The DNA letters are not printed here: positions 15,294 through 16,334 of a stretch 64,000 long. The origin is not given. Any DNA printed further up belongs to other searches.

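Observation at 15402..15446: (CTT)8 microsatellite forming the spacer of a promoter: candidate phase-variation switch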

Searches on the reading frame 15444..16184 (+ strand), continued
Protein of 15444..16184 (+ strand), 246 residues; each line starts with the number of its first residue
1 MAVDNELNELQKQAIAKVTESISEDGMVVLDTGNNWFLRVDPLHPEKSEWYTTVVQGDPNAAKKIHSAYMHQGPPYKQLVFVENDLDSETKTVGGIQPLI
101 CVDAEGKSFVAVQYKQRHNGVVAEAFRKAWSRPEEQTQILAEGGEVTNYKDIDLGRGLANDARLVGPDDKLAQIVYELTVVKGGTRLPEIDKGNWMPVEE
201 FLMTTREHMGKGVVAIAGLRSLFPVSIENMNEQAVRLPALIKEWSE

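Call 75: fold_search(model_id=the predicted structure, library=pdb)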
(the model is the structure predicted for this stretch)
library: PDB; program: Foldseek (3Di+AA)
matches with E <= 10: 625; with E <= 0.001: 18
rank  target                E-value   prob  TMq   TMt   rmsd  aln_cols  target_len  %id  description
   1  3bm4_A                6.3e-05  1.00  0.32  0.38  12.4       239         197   10  Crystal Structure of Human ADP-ribose Pyrophosphatase NUDT5 In complex with magnesium and AMPcpr (released 2008-05-20)
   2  2dsb_A                1.1e-04  1.00  0.33  0.38  11.8       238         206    9  Crystal structure of human ADP-ribose pyrophosphatase NUDT5 (released 2006-11-14)
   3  8rdz_C                1.1e-04  1.00  0.31  0.39  12.4       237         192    9  Crystal Structure of Human ADP-ribose Pyrophosphatase NUDT5 In complex with Ibrutinib (released 2024-05-01)
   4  8riy_BBB              1.2e-04  1.00  0.32  0.39  12.3       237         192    9  Human NUDT5 with ibrutinib derivative (released 2024-05-01)
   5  5qtl_D                1.3e-04  1.00  0.32  0.38  12.7       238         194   10  PanDDA analysis group deposition -- Crystal Structure of NUDT5 in complex with GB-0804 (released 2019-12-25)
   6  6gru_B                1.9e-04  0.99  0.31  0.38  12.6       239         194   10  Crystal structure of human NUDT5 (released 2018-06-27)
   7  2dsc_A                2.8e-04  0.99  0.32  0.38  12.5       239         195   10  Crystal structure of human ADP-ribose pyrophosphatase NUDT5 in complex with magnesium and ADP-ribose (released 2006-11-14)
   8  8ptt_C                3.2e-04  0.99  0.31  0.38  12.9       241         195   10  Human NUDT5 in complex with MRK-952 (released 2024-07-24)
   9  6gru_A                4.3e-04  0.99  0.34  0.41  10.3       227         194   11  Crystal structure of human NUDT5 (released 2018-06-27)
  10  6gru_D                4.3e-04  0.98  0.29  0.37  13.3       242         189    9  Crystal structure of human NUDT5 (released 2018-06-27)
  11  5qtl_C                5.1e-04  0.98  0.31  0.38  12.7       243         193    9  PanDDA analysis group deposition -- Crystal Structure of NUDT5 in complex with GB-0804 (released 2019-12-25)
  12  5qj4_D                5.5e-04  0.98  0.31  0.39  11.3       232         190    9  PanDDA analysis group deposition of models with modelled events (e.g. bound ligands) -- Crystal Structure of NUDT5 in  (released 2018-12-19)
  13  6gru_C                5.8e-04  0.99  0.32  0.39  12.8       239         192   10  Crystal structure of human NUDT5 (released 2018-06-27)
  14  3aca_A                5.8e-04  0.99  0.32  0.39  12.4       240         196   10  Crystal structure of human NUDT5 complexed with 8-oxo-dADP and manganese (released 2011-01-12)
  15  8rdz_A                7.4e-04  0.98  0.32  0.39  12.2       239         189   10  Crystal Structure of Human ADP-ribose Pyrophosphatase NUDT5 In complex with Ibrutinib (released 2024-05-01)
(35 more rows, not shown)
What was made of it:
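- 15444..16184 (+): Controlled gene of 246 aa. It is predicted to be translated from a leaderless mRNA whose transcription start is at or next to A15444, with no Shine-Dalgarno sequence. The protein has a Nudix-like fold and belongs to a very rare family. All top Foldseek PDB hits are Nudix hydrolases, best E 6e-5 (call 75).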

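Call 77: search_protein_families(library=pfam, alignment_id=A3, max_evalue=1)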
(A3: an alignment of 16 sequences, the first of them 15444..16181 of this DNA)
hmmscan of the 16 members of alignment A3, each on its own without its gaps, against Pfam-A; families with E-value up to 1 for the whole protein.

A. member 1, window:15444-16181:+ (246 aa): 0 families

B. families by the number of members that match (of 16 scanned): 0 families
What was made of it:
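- On Nudix hydrolase superfamily (product of 15444-16184): None of 16 family members matches any Pfam family at E of 1 or lower (call 77).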

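Call 78: search_solved_structures(query=A3, max_evalue=10)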
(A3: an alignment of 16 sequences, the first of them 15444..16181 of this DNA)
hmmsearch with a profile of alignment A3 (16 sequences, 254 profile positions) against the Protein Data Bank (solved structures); distinct sequences matched with E-value up to 10: 4.
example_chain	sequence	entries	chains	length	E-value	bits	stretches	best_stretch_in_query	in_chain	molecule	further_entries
6fyu_C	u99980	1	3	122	0.64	12.5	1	40-70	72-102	Single domain antibody SD36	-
7nk2_F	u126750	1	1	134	0.65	12.5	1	40-83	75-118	Nanobody8202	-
7nkr_F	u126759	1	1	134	0.85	12.1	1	40-83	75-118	Nb8210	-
6qgy_B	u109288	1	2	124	1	11.8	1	40-68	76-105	NanoB12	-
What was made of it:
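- On Nudix hydrolase superfamily (product of 15444-16184): There is no PDB sequence match (call 78).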

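Call 80: find_encoding_contigs(protein=P0019, flank=2500)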
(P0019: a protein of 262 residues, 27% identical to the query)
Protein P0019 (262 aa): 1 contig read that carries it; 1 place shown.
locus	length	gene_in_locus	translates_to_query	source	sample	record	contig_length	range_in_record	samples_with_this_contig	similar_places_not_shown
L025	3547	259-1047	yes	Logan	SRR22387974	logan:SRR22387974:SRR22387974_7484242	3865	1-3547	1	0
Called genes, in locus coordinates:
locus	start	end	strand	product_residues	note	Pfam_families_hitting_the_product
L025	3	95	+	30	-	?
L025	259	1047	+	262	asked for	-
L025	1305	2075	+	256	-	PF00483:NTP_transferase, PF12804:NTP_transf_3 (weak)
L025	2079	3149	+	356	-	PF04321:RmlD_sub_bind, PF01073:3Beta_HSD, PF01370:Epimerase, PF02719:Polysacc_synt_2, PF16363:GDP_Man_Dehyd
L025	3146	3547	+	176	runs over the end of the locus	PF00908:dTDP_sugar_isom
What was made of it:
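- A distant family member sits directly upstream of rmlA, rmlB and rmlC genes (call 80).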

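Call 81: find_encoding_contigs(protein=P0020, flank=2500)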
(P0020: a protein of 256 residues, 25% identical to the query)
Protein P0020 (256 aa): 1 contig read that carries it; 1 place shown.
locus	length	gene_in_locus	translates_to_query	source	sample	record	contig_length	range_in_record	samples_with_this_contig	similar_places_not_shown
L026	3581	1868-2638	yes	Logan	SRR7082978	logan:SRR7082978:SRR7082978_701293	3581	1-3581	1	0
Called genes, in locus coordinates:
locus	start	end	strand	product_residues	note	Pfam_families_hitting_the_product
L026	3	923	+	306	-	?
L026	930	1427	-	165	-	-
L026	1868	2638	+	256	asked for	-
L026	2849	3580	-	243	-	?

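Call 83: list_cluster_members(proteins=[P0001, window:15444-16181:+])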
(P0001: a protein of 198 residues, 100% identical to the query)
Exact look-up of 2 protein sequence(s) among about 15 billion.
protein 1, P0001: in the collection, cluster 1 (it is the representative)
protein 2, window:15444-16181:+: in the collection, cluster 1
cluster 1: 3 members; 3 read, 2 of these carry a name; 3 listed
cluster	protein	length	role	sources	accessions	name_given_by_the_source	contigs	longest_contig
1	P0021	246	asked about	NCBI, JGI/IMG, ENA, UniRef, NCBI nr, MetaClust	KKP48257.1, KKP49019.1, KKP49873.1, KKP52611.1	MAG: hypothetical protein UR39_C0001G0052 [Candidatus Woesebacteria bacterium ... | Uncharacterized protein n=1 Tax=Candidatus Woesebacteria bacterium GW2011_GWA2_33_28 ... | MAG: hypothetical protein UR38_C0001G0053 [Candidatus Woesebacteria bacterium ...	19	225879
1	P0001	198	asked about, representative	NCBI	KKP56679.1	MAG: hypothetical protein UR48_C0032G0012, partial [Microgenomates group bacterium ...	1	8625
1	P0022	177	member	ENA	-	-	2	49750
